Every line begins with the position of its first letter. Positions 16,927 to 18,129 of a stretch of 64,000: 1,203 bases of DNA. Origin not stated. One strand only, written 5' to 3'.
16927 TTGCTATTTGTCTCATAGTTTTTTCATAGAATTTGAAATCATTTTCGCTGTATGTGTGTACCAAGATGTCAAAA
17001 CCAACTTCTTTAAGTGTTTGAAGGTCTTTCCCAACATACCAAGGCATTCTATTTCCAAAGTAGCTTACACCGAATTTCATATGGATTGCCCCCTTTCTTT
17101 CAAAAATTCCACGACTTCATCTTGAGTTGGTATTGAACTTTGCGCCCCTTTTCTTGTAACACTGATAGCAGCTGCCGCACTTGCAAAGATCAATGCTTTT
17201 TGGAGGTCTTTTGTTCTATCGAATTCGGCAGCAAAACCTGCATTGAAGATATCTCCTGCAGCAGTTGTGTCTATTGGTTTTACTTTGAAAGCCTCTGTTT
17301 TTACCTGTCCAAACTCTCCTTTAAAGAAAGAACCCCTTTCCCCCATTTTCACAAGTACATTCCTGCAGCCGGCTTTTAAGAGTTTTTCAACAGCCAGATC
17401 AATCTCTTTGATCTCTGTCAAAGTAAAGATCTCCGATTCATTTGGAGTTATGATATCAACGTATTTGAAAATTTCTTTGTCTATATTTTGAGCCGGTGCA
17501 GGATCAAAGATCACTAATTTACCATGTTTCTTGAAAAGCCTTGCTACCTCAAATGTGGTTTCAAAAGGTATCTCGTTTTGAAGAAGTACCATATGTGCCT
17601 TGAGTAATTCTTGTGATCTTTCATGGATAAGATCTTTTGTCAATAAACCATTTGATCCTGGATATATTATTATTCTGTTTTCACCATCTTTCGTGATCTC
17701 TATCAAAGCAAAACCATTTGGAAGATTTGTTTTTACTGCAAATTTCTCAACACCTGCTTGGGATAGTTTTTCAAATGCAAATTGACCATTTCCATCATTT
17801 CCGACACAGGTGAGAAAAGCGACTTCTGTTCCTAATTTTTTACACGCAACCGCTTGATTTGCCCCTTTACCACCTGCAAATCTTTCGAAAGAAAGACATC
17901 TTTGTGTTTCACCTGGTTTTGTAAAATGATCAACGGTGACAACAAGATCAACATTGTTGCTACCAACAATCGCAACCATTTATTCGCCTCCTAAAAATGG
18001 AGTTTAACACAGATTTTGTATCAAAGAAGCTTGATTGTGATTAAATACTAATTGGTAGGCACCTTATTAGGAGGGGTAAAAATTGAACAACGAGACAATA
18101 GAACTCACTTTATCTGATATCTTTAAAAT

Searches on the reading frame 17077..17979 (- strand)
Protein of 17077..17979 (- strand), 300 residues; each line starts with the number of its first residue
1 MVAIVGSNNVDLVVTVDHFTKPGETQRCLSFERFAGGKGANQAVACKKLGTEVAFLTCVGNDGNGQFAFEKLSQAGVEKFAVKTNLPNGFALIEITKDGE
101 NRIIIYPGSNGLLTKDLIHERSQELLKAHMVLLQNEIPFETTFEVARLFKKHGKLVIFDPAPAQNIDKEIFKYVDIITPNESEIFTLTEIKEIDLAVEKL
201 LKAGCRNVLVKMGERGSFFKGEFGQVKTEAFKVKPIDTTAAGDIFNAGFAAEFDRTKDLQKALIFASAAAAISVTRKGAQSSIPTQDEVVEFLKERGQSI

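Call 17: search_protein_families(library=pfam, proteins=[window:17077-17979:-])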
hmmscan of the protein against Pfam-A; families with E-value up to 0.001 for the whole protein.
window:17077-17979:- (300 aa): 2 families
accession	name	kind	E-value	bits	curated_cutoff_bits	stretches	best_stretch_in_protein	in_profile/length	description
PF00294.29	PfkB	-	3.3e-65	220.8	25.8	1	2-285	4-301/302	pfkB family carbohydrate kinase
PF08543.17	Phos_pyr_kin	-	8.9e-09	35.5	27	1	158-268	104-226/246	Phosphomethylpyrimidine kinase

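Call 18: search_protein_families(library=ncbifam, proteins=[window:17077-17979:-])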
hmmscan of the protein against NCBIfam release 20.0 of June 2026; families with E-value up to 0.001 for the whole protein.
window:17077-17979:- (300 aa): 27 families (the best 25 are shown)
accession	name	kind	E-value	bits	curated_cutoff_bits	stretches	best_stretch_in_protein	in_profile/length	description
TIGR02152.1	D_ribokin_bact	equivalog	6.8e-97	324.4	299.65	1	2-290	1-297/298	ribokinase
NF008353.0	PRK11142.1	equivalog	1e-80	271.5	341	1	2-296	5-306/307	ribokinase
TIGR04382.1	myo_inos_iolC_N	equivalog_domain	3.6e-36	125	300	1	26-293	24-309/309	5-dehydro-2-deoxygluconokinase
NF053626.1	RibKinHalex1628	equivalog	8.5e-33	114.1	330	1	4-295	6-293/293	ATP-dependent ribose-1-phosphate kinase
NF049991.1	TagKinase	equivalog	4.9e-30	104.4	420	1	35-296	40-318/321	tagatose kinase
TIGR03168.1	1-PFK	subfamily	1.1e-29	103.3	216.4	1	10-281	10-289/305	hexose kinase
TIGR03828.1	pfkB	equivalog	3.7e-28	98.4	292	1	10-289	10-295/305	1-phosphofructokinase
NF006957.1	PRK09434.1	equivalog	4.4e-26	92.1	450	1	33-288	24-301/302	fructokinase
NF040938.1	KDG_KDGal_kin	equivalog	1e-23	83.9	400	2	165-295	175-305/305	bifunctional 2-dehydro-3-deoxygluconokinase/2-dehydro-3-deoxygalactonokinase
NF041134.1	R1P_kin_Thcocales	equivalog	6.7e-23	81.5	500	1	3-295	4-284/291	ADP-dependent ribose-1-phosphate kinase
NF007321.0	PRK09813.1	equivalog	6.8e-19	68.4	247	1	33-279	21-260/261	fructoselysine 6-kinase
TIGR02198.1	rfaE_dom_I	equivalog_domain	5.6e-17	61.8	345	1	34-281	45-304/315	D-glycero-beta-D-manno-heptose-7-phosphate kinase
NF041320.1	pfkB_Halo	equivalog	2e-15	57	400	1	175-280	173-283/302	1-phosphofructokinase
NF047869.1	myo_kin_aldol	exception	3.3e-15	55.5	600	2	26-87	29-90/586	bifunctional 5-dehydro-2-deoxygluconokinase/5-dehydro-2-deoxyphosphogluconate aldolase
NF041332.1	KDG_KDGal_kin_Halo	equivalog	1.7e-14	54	440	1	157-296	173-313/320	bifunctional 2-dehydro-3-deoxygluconokinase/2-dehydro-3-deoxygalactonokinase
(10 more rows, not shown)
